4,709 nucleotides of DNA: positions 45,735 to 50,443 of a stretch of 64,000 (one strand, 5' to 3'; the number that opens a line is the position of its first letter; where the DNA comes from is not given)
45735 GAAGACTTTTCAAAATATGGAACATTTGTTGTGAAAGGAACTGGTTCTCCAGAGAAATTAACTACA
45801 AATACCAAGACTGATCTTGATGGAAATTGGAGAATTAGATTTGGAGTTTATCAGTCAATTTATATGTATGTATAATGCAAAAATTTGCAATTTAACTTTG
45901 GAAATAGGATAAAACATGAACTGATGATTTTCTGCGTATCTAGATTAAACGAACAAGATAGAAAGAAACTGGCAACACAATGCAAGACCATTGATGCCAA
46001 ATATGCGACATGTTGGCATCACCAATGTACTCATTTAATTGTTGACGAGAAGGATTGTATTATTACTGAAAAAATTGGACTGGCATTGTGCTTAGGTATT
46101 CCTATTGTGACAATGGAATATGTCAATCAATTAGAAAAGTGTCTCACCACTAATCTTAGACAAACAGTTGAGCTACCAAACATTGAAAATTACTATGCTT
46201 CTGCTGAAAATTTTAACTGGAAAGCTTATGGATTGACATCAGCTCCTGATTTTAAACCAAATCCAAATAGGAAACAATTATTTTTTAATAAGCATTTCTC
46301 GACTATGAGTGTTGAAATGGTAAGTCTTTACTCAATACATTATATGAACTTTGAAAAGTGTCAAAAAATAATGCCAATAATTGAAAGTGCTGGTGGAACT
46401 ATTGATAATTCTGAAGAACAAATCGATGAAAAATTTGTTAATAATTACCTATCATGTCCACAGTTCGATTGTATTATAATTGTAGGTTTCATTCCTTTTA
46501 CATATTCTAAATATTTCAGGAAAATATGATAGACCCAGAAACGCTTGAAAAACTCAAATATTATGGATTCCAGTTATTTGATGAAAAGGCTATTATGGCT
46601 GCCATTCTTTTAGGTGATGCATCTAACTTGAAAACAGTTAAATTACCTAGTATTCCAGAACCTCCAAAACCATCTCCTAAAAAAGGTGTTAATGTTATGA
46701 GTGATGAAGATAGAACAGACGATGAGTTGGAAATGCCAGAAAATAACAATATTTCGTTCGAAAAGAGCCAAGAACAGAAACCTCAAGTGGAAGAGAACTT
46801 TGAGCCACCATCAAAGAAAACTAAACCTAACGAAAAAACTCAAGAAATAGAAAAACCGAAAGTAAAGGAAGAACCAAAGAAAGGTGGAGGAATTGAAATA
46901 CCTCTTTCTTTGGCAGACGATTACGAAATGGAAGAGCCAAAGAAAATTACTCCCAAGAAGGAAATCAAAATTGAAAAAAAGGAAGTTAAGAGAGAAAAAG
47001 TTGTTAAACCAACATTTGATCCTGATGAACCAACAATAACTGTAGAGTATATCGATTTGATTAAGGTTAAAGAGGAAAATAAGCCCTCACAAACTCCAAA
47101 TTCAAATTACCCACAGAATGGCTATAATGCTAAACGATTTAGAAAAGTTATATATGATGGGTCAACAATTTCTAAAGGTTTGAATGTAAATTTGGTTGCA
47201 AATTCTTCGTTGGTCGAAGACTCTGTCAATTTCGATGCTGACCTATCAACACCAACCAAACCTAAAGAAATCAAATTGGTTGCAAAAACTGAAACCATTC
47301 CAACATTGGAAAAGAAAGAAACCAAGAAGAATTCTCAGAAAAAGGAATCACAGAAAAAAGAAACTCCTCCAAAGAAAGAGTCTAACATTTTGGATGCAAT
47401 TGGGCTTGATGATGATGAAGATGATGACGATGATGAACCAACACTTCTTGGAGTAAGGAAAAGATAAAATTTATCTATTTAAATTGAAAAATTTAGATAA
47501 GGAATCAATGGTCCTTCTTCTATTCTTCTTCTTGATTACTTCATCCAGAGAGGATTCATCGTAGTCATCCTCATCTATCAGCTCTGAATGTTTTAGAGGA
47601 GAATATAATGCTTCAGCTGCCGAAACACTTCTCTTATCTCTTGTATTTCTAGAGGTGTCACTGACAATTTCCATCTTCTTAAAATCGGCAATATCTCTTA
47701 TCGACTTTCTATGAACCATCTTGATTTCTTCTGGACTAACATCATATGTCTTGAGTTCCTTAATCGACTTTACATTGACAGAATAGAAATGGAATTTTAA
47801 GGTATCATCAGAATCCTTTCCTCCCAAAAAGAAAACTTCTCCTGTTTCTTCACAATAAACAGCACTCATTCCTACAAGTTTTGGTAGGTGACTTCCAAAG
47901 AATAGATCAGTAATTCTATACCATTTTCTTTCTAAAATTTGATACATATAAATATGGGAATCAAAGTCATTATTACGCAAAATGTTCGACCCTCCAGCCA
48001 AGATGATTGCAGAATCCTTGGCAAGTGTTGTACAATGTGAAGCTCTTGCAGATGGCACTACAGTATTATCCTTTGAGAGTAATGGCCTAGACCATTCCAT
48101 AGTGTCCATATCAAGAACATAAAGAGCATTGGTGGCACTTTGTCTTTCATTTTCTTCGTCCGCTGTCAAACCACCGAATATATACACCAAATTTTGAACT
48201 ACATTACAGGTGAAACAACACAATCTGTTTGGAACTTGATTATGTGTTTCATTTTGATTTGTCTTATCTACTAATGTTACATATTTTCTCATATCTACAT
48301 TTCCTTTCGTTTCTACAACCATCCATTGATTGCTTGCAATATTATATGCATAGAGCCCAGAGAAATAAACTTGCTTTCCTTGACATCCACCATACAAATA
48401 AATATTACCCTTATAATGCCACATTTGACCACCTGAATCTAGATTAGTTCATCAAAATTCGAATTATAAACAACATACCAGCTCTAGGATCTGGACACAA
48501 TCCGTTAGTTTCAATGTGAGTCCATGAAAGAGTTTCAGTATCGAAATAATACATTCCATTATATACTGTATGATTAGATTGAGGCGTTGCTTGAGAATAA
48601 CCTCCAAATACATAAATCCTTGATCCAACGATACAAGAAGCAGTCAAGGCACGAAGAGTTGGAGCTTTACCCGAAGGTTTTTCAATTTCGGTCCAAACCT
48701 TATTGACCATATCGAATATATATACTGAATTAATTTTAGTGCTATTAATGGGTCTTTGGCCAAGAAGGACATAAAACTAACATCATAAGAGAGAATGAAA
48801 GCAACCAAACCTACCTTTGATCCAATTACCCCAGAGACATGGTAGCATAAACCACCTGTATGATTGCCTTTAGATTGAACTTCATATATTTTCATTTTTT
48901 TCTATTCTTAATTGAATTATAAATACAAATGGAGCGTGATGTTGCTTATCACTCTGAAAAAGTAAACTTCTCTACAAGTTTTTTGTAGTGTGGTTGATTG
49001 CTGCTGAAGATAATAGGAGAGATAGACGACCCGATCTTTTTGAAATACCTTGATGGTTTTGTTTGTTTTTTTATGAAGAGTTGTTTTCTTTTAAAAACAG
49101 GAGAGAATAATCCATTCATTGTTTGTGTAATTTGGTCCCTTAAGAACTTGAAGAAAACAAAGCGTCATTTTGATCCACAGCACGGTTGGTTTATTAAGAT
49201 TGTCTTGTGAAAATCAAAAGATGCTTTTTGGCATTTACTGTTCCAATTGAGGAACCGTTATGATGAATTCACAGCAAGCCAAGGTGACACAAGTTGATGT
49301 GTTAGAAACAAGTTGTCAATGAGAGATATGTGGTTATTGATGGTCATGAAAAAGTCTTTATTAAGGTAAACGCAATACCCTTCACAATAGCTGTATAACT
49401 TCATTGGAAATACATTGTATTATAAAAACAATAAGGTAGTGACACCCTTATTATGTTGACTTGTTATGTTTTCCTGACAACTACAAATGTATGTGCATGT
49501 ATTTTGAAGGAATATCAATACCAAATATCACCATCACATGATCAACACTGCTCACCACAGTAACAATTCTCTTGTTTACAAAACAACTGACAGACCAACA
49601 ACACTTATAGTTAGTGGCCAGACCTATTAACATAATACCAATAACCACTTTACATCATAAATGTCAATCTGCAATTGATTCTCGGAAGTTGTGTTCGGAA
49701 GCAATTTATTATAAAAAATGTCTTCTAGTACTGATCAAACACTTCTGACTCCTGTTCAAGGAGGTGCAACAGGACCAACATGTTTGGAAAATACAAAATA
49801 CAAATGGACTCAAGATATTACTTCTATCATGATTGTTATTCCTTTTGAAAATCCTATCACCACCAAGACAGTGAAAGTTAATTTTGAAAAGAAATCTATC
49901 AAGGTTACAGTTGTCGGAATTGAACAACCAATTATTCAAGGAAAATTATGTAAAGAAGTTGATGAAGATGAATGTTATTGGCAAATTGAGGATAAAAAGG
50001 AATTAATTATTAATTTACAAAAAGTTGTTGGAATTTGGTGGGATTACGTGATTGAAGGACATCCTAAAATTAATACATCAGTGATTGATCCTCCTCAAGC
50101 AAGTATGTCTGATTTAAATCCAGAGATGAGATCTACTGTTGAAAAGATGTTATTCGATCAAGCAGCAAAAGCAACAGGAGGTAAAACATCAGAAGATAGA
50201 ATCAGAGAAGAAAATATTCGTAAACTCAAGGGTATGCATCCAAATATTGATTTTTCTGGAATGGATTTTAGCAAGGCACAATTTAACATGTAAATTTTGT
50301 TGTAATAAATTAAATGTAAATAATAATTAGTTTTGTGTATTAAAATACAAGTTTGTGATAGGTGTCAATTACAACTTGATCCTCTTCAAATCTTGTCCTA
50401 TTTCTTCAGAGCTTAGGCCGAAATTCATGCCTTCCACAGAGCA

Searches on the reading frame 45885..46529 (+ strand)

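Call 15: search_protein_families(library=pfam, proteins=[window:45885-46529:+], max_evalue=0.001)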
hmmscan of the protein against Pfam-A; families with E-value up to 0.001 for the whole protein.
window:45885-46529:+ (214 aa): 2 families
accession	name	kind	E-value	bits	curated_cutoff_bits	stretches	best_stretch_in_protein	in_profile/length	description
PF00533.33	BRCT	-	7.5e-09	36.1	21.3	1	14-82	9-76/78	BRCA1 C Terminus (BRCT) domain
PF12738.14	PTCB-BRCT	-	1.8e-06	28.3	22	1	14-78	1-62/63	twin BRCT domain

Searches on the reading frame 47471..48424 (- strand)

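Call 15: search_protein_families(library=pfam, proteins=[window:47471-48424:-], max_evalue=0.001)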
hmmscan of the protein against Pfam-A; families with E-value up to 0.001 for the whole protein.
window:47471-48424:- (317 aa): 9 families
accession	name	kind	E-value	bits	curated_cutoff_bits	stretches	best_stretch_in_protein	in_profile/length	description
PF24681.1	Kelch_KLHDC2_KLHL20_DRC7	-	5.3e-26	91.7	50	1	5-202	62-221/221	KLHDC2/KLHL20/DRC7 Kelch-repeats domain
PF24981.1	Beta-prop_ATRN-LZTR1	-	1.1e-21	77.8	50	2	56-210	28-175/289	Attractin/LZTR1 beta-propeller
PF13418.12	Kelch_4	-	4.3e-20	71.8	21.6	2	5-36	12-43/49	Galactose oxidase, central domain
PF13415.12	Kelch_3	-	1.3e-17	64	22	1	78-134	2-47/48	Galactose oxidase, central domain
PF01344.31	Kelch_1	-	8.1e-16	57.7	20.1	2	5-38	11-43/46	Kelch motif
PF13854.13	Kelch_HCF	-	4.3e-10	39.8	113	1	57-141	229-321/345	Host cell factor, Kelch-repeats domain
PF07646.21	Kelch_2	-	1.3e-09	37.9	21.3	1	67-113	1-43/48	Kelch motif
PF13964.12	Kelch_6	-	1e-08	35.3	25.3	1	69-112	3-41/50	Kelch motif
PF24996.1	NANM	-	7.2e-08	32.1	45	1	74-176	60-155/350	N-acetylneuraminate epimerase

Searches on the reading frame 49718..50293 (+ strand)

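Call 15: search_protein_families(library=pfam, proteins=[window:49718-50293:+], max_evalue=0.001)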
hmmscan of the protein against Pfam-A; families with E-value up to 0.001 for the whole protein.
window:49718-50293:+ (191 aa): 1 family
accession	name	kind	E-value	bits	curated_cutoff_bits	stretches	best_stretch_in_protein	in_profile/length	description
PF04969.22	CS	-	1e-16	62.1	21.3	1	27-102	2-78/78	CS domain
